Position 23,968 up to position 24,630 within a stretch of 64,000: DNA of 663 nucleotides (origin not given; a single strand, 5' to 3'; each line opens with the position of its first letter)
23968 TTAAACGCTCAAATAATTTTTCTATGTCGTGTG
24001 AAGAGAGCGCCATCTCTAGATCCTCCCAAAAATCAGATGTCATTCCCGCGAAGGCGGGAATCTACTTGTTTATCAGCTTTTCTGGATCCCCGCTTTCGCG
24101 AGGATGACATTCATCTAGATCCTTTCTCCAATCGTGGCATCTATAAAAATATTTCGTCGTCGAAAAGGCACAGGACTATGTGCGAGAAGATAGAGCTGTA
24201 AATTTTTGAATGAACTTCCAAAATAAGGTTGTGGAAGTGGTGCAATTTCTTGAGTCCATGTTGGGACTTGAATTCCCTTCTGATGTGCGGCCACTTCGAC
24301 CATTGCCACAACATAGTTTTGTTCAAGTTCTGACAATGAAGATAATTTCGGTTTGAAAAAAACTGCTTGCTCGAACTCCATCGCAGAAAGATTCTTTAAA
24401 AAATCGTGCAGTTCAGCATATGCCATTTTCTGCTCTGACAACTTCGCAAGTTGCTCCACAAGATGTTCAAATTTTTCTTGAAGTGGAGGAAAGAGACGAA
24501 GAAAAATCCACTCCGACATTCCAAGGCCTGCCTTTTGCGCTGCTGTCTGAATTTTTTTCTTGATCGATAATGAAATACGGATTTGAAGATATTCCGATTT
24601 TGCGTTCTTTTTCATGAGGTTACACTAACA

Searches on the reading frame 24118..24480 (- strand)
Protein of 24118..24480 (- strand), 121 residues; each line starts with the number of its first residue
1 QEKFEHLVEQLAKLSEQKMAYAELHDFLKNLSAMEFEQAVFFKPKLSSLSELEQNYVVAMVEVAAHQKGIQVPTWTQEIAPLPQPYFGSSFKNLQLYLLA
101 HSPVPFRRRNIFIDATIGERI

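Call 84: find_homologous_proteins(query=A5, max_evalue=0.001)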
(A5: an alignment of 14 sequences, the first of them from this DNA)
Query A5 (14 sequences) (121 aa, profile of the alignment): 1196 proteins with E <= 0.001 among 2917 candidates; the best 120 are listed.
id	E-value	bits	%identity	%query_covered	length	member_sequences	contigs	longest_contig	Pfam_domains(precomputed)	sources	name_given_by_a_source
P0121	1.6e-41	159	100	100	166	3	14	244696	-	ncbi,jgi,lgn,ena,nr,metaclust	ncbi:MAG: hypothetical protein A3I05_02845 [Deltaproteobacteria bacterium RIFCSPLOWO2_02_FULL_44_10]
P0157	8.3e-41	157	44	99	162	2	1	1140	PF21983.3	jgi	jgi:uncharacterized protein (DUF1778 family)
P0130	3.4e-40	155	50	99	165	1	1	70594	PF21983.3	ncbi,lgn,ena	-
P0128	3.9e-38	148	50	98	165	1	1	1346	PF21983.3,PF08681.19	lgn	-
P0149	5.7e-38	148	47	99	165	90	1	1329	PF21983.3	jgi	jgi:uncharacterized protein (DUF1778 family)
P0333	1.2e-37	147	46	100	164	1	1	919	PF21983.3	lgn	-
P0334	1.7e-37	146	43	100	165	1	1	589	-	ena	-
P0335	3.2e-37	145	48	98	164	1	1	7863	-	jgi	jgi:hypothetical protein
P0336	3.3e-37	145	46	100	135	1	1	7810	-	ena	-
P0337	3.5e-37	145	45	99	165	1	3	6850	PF21983.3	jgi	jgi:hypothetical protein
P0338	4.0e-37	145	45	100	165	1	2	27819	PF21983.3,PF08681.19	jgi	jgi:uncharacterized protein (DUF1778 family)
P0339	4.4e-37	145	45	100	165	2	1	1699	PF21983.3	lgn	-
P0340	4.4e-37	145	46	95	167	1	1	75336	-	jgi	jgi:hypothetical protein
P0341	5.6e-37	145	49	98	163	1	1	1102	PF21983.3,PF08681.19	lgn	-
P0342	6.0e-37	144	47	98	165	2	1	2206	PF21983.3,PF08681.19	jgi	jgi:uncharacterized protein (DUF1778 family)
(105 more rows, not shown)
